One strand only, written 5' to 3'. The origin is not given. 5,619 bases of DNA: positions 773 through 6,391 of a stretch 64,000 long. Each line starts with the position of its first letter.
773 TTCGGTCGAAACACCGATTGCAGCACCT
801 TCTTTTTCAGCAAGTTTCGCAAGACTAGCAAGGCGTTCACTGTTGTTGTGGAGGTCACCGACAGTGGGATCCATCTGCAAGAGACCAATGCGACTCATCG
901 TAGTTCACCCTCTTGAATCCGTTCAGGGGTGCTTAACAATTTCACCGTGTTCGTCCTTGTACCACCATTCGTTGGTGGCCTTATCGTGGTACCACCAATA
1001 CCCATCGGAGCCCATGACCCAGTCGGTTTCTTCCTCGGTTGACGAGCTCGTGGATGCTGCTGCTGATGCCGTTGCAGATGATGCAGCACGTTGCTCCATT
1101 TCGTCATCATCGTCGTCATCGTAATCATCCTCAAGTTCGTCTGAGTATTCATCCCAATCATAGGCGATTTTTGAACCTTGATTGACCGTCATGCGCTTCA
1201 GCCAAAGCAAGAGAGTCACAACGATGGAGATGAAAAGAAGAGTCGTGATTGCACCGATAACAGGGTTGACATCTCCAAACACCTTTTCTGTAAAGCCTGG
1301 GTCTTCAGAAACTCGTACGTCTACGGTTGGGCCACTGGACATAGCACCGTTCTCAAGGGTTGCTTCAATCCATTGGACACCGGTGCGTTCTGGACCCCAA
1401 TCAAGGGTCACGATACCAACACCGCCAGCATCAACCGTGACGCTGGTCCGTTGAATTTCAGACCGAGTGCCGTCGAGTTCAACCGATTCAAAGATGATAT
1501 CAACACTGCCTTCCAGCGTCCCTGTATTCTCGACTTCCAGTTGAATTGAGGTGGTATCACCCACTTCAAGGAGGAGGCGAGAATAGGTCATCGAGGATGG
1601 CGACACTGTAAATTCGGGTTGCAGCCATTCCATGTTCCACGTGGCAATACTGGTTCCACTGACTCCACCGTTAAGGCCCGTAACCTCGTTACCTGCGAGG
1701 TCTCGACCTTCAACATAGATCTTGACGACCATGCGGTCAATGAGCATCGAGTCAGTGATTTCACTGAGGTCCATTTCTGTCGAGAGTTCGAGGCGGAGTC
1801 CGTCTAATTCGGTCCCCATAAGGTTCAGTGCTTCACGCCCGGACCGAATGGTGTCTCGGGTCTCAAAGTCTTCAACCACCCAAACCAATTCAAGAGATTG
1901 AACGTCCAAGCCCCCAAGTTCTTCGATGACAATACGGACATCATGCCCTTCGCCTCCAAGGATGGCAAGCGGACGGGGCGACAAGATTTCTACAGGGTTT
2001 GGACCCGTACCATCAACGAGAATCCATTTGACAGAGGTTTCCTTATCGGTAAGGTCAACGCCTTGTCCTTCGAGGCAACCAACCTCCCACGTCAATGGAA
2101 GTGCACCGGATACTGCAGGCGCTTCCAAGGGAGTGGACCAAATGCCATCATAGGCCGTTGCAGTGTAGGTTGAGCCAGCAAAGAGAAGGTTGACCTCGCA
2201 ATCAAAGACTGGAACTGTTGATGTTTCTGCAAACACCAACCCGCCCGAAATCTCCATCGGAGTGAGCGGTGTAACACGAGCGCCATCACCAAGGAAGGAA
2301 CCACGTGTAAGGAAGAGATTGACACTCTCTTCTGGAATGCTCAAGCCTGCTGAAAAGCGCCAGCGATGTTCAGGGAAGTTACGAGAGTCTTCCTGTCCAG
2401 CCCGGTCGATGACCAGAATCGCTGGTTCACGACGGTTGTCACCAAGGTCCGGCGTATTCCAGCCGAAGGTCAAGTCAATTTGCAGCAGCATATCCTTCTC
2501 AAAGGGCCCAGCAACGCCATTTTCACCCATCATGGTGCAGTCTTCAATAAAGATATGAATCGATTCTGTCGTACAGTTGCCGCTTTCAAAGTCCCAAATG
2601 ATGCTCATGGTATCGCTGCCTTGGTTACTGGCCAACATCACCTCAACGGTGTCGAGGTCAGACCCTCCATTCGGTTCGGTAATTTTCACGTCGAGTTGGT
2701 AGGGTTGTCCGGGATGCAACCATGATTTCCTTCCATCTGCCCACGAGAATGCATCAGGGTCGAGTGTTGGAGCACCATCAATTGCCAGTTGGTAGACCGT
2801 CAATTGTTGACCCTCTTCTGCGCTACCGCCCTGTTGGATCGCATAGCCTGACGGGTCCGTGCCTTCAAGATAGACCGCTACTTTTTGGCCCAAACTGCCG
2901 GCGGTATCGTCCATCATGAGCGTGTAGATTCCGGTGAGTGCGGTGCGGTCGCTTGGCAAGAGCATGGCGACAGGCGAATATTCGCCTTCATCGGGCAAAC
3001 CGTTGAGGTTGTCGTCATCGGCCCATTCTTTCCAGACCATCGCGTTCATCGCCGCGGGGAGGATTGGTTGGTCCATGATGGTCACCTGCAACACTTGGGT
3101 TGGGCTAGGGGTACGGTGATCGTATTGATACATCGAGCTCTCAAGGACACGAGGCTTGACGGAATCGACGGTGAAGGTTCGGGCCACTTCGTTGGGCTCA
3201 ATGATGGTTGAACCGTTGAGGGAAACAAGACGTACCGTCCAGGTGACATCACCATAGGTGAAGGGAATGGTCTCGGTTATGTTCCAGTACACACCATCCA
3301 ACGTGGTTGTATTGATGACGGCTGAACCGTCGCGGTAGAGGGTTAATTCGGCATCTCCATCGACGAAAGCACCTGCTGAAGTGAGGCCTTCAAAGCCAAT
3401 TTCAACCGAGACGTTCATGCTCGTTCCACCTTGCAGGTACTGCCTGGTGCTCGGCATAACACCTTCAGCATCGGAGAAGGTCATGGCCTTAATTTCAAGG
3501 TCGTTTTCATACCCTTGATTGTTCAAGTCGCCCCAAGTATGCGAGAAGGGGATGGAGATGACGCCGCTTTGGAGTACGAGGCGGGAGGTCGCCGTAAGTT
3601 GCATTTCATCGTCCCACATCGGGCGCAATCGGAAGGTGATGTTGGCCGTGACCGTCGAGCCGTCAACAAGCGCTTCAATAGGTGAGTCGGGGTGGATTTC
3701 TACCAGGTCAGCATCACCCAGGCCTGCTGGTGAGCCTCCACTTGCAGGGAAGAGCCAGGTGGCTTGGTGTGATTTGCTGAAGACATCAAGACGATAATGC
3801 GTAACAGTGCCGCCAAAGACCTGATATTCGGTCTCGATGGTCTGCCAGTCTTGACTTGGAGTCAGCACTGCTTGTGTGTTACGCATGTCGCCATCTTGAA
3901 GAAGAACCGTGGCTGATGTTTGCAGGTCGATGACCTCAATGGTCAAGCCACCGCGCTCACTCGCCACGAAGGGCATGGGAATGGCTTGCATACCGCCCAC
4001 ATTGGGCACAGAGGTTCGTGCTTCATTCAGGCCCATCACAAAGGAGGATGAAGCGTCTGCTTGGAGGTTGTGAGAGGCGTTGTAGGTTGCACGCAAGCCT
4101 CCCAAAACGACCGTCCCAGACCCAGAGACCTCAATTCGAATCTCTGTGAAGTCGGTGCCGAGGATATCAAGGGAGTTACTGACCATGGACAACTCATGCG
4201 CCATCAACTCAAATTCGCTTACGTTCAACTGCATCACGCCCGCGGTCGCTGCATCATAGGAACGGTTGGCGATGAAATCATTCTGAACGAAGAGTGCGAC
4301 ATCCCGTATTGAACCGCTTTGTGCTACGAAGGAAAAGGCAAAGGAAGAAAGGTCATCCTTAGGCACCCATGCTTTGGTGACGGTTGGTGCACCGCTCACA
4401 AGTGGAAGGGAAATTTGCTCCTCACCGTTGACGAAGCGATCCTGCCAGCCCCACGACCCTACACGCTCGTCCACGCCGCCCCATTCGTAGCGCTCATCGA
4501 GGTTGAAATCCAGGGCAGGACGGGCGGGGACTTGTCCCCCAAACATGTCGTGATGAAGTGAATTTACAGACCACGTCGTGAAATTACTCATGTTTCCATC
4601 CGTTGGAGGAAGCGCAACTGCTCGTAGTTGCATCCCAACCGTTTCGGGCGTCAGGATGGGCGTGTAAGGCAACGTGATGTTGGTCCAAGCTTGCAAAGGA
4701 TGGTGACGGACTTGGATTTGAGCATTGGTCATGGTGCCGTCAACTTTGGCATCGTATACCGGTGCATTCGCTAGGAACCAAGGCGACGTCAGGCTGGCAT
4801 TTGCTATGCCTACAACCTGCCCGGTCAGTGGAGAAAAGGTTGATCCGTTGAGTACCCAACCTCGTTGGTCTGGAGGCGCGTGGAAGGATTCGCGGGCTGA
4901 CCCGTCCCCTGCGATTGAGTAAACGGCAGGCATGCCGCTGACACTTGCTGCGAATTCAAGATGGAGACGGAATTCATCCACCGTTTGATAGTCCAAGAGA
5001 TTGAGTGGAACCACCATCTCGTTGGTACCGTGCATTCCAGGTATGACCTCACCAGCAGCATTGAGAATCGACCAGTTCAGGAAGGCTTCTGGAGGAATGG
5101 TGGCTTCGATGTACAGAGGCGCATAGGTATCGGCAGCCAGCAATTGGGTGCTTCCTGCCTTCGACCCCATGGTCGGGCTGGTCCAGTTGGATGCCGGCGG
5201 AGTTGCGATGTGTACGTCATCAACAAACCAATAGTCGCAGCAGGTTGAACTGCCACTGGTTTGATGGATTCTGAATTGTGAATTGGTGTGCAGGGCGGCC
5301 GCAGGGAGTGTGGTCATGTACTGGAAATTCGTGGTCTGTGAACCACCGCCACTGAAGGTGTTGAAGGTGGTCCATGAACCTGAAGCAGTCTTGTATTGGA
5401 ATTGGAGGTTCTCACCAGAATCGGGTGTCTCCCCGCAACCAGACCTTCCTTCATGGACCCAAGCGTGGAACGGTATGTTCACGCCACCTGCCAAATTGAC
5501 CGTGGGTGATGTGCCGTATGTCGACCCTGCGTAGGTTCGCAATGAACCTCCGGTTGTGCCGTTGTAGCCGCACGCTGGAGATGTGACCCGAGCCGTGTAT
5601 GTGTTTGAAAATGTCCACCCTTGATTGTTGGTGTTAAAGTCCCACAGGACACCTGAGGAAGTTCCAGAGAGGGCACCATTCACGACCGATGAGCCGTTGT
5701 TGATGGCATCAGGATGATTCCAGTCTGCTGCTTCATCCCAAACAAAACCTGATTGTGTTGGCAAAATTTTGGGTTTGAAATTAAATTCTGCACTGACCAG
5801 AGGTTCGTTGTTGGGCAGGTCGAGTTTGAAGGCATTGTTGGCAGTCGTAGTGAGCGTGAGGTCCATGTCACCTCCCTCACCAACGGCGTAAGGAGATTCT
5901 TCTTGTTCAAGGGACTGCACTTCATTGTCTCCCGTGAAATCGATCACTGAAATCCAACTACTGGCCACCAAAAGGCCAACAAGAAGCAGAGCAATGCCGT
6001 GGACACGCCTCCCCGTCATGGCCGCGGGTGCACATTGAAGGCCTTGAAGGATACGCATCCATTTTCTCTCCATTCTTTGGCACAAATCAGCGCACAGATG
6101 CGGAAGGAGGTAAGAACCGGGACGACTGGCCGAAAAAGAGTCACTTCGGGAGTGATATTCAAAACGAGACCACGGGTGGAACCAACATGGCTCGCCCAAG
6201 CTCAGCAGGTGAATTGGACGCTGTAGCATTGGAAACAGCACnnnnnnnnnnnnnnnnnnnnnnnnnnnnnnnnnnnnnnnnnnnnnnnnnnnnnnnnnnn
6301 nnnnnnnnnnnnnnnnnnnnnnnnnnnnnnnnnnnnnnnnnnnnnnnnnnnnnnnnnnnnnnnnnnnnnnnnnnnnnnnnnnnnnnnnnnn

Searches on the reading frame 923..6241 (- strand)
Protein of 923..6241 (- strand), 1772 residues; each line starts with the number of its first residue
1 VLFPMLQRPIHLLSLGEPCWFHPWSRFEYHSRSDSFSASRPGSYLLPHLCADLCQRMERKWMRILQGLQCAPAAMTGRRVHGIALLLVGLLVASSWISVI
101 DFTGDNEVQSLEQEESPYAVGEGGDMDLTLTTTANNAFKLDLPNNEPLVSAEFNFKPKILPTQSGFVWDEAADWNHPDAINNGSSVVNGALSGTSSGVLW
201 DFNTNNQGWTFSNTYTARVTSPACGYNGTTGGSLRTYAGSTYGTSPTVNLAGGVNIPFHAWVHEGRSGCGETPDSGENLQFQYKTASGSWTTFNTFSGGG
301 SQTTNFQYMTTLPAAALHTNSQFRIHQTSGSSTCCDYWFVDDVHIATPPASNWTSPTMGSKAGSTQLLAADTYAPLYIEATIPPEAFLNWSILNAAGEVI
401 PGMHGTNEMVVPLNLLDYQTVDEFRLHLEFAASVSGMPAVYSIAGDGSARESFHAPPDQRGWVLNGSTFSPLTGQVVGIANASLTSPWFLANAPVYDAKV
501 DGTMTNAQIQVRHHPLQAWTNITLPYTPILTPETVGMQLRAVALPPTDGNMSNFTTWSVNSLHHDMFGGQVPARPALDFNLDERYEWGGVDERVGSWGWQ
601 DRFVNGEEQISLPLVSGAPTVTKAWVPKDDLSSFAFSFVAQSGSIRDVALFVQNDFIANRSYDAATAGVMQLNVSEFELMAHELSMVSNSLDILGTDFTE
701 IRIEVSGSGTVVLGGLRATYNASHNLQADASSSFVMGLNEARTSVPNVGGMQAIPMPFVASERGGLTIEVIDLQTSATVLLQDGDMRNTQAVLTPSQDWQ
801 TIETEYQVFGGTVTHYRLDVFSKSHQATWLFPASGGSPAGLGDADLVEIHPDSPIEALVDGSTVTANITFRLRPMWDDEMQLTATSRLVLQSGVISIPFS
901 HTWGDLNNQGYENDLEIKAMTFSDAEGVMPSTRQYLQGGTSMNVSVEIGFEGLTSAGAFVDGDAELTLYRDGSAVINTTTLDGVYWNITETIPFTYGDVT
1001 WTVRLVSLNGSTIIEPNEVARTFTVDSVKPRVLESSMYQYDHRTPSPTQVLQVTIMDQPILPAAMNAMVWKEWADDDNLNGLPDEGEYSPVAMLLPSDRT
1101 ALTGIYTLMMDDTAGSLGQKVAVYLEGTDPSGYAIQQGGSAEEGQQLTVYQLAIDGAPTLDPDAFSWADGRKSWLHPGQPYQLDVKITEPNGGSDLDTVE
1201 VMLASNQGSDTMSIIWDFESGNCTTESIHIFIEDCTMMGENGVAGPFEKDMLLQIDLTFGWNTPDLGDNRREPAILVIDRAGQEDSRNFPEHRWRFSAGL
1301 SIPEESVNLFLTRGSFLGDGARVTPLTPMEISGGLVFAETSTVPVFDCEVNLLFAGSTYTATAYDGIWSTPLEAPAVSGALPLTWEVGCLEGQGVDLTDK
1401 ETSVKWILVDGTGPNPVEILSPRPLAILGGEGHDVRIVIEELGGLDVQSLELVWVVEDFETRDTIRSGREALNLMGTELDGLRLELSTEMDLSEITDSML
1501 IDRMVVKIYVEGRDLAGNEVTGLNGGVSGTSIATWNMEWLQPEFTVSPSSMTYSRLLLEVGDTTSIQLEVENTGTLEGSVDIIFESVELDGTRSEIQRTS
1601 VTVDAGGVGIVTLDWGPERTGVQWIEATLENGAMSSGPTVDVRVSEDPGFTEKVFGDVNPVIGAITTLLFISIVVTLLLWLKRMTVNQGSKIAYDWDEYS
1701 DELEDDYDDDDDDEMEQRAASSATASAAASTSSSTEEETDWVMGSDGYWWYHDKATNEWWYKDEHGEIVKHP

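Call 8: search_protein_families(library=pfam, proteins=[window:923-6241:-], max_evalue=0.1)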
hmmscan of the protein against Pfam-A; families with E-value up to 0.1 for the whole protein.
window:923-6241:- (1772 aa): 1 family
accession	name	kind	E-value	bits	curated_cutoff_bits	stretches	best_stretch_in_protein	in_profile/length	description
PF21471.3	Reelin_subrepeat-B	-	0.00028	21.1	27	1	266-345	45-126/127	Reelin subrepeat B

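Call 42: search_protein_families(library=ncbifam, proteins=[window:923-6241:-], max_evalue=1)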
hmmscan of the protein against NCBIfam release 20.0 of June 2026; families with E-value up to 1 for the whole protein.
window:923-6241:- (1772 aa): 0 families

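Call 58: find_homologous_proteins(query=window:923-6073:-, max_evalue=0.001)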
Query window:923-6073:- (1716 aa): 149 proteins with E <= 0.001 among 8000 candidates; the best 120 are listed.
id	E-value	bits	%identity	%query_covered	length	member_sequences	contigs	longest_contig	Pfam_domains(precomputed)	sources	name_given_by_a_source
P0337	0.0e+0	3867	99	99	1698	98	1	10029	-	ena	-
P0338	0.0e+0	2937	73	99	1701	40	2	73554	-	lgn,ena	-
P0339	0.0e+0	2911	73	99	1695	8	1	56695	-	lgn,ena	-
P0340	0.0e+0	2899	72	99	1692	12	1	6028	-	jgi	jgi:hypothetical protein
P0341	0.0e+0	2881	72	99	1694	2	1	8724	-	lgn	-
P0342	0.0e+0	2879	71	100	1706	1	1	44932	PF21471.4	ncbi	-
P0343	0.0e+0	2874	72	99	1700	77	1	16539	-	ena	-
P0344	0.0e+0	2873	72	99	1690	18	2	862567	-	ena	-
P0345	0.0e+0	2830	71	100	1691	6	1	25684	-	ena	-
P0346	0.0e+0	2817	70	99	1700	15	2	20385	-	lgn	-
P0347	0.0e+0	2810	70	99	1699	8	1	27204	-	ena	-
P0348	0.0e+0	2805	70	99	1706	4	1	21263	-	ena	-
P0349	0.0e+0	2803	69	99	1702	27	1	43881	-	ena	-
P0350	0.0e+0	2801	70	99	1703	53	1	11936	-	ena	-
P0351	0.0e+0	2793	70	99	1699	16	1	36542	-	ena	-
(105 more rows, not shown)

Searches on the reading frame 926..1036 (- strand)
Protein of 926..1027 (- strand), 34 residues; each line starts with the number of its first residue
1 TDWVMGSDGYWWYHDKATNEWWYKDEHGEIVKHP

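Call 11: search_protein_families(library=pfam, proteins=[window:926-1027:-], max_evalue=10)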
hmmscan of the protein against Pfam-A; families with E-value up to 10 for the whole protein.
seq(34 aa): 0 families

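Call 81: search_solved_structures(query=A4, max_evalue=10, show_alignments=4)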
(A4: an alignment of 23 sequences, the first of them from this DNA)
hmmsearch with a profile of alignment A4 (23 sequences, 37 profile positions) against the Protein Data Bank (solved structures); distinct sequences matched with E-value up to 10: 53.
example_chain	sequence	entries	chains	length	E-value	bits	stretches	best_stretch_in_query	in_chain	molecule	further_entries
7puh_A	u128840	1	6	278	0.041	16.5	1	5-19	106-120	Two-domain laccase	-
8p9u_A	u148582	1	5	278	0.041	16.5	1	5-19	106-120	Two-domain laccase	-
8p9u_C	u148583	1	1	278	0.041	16.5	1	5-19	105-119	Two-domain laccase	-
8p9v_A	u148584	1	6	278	0.041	16.5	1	5-19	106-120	Two-domain laccase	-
4n8u_A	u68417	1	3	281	0.042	16.5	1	5-19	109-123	Multicopper oxidase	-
6s0o_B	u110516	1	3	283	0.042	16.5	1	5-19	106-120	Two-domain laccase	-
7pes_A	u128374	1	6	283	0.042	16.5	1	5-19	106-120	Two-domain laccase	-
7pfr_A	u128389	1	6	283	0.042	16.5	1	5-19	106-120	Two-domain laccase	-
7pu0_A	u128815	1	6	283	0.042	16.5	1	5-19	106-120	Two-domain laccase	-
7ptm_A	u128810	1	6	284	0.043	16.5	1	5-19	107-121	Two-domain laccase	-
4uah_A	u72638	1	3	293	0.044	16.5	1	4-19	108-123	Copper oxidase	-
4uan_A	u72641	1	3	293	0.044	16.5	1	4-19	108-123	Copper oxidase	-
4w1t_A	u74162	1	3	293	0.044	16.5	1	4-19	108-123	Copper oxidase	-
4wtq_A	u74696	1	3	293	0.044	16.5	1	4-19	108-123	Copper oxidase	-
8aip_A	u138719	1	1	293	0.044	16.4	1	5-20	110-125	Two-Domain Laccase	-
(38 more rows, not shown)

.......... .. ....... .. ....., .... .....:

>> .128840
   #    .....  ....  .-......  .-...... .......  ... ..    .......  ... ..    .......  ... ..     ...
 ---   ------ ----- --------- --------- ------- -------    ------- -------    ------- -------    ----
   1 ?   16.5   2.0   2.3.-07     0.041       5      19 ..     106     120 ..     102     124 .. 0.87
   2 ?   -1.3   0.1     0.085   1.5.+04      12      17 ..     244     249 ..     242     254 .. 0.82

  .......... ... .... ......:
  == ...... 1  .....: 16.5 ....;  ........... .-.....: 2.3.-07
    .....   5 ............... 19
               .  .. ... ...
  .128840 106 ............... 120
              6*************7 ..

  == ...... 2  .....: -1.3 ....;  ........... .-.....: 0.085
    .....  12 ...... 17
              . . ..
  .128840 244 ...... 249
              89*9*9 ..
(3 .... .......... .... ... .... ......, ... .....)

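Call 82: search_protein_families(library=pfam, alignment_id=A4, max_evalue=10)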
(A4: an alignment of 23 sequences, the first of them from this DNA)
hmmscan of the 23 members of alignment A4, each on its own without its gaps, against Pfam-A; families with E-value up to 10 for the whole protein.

A. member 1, seq(37 aa): 0 families

B. families by the number of members that match (of 23 scanned): 4 families
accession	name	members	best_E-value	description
PF01473.26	Choline_bind_1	7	0.053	Putative cell wall binding repeat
PF08092.16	Toxin_22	3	0.11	Magi peptide toxin family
PF21540.3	Choline_bind_4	3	0.65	Choline-binding repeat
PF11503.13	YNR034W-A-like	1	0.075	YNR034W-A-like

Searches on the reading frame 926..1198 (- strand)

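Call 11: search_protein_families(library=pfam, proteins=[window:926-1198:-], max_evalue=10)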
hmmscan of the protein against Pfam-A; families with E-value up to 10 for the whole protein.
seq(91 aa): 1 family
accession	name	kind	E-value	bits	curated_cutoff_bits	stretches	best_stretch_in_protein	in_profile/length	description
PF14812.11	PBP1_TM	-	0.0072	17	27.8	1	14-41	31-58/85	Transmembrane domain of transglycosylase PBP1 at N-terminal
